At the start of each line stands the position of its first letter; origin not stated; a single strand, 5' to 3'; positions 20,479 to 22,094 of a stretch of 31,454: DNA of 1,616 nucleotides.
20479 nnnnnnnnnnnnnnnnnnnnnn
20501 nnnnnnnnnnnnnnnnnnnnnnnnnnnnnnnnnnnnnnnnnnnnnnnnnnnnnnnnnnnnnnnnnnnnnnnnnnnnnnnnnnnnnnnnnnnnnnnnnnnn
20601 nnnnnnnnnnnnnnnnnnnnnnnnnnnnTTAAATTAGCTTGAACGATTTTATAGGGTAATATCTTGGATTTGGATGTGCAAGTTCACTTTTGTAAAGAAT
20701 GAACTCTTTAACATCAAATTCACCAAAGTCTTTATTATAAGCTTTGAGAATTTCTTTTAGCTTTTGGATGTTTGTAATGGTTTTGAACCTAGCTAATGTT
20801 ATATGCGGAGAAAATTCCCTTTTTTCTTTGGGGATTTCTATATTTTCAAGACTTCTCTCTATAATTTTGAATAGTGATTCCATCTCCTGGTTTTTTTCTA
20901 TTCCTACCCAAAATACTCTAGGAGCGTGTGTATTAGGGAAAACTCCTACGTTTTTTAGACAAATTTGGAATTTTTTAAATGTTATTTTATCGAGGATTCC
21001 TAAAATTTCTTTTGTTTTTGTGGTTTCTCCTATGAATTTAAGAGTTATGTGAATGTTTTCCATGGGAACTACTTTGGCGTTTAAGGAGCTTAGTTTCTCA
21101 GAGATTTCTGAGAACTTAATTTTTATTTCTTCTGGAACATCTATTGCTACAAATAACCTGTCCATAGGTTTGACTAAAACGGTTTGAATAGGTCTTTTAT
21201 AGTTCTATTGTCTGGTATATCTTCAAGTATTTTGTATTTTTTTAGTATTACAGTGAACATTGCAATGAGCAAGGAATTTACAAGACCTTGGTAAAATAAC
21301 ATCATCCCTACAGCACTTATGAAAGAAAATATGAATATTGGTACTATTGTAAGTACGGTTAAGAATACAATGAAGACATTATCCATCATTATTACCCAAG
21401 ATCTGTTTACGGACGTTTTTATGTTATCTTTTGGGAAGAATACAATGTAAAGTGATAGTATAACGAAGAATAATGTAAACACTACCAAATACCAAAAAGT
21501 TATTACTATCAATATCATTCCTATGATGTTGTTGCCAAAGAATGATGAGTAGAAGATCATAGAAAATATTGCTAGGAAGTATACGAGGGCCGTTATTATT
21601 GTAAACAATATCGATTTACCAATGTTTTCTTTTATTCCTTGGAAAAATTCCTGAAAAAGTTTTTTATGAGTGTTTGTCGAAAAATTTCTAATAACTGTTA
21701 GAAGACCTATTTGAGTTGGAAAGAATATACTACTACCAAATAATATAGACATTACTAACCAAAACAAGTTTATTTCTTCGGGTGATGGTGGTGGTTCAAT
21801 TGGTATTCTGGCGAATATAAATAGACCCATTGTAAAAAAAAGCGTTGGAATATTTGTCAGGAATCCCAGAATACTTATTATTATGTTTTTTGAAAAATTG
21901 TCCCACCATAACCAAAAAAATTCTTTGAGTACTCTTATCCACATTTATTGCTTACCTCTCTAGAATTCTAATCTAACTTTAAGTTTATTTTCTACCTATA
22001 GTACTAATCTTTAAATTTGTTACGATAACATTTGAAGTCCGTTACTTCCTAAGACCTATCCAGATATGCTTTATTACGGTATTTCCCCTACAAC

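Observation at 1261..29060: One degenerate ~175-200 bp MITE-like family fills most of the long intergenic gaps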

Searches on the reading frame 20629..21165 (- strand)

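Call 33: search_protein_families(library=pfam, proteins=[window:20629-21165:-], max_evalue=0.001)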
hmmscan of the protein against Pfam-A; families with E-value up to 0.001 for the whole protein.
window:20629-21165:- (178 aa): 4 families
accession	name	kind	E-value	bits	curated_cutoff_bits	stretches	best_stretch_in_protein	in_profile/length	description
PF02834.22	LigT_PEase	-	4.6e-26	91.3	23.3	2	8-86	1-87/87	LigT like Phosphoesterase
PF13563.12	2_5_RNA_ligase2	-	6.7e-13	49.4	27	1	27-160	15-148/152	2'-5' RNA ligase superfamily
PF10469.15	AKAP7_NLS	-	9.9e-10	39.1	24.4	1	19-176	23-207/208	AKAP7 2'5' RNA ligase-like domain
PF09749.15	HVSL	-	5.8e-06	26.3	26.8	1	27-147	78-211/242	Uncharacterised conserved protein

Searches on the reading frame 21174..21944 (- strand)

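Call 33: search_protein_families(library=pfam, proteins=[window:21174-21944:-], max_evalue=0.001)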
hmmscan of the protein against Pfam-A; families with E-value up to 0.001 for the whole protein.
window:21174-21944:- (256 aa): 1 family
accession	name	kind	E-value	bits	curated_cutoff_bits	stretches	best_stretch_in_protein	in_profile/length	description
PF04854.19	DUF624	-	1.8e-05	25.2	24.2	1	58-127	4-75/77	Protein of unknown function, DUF624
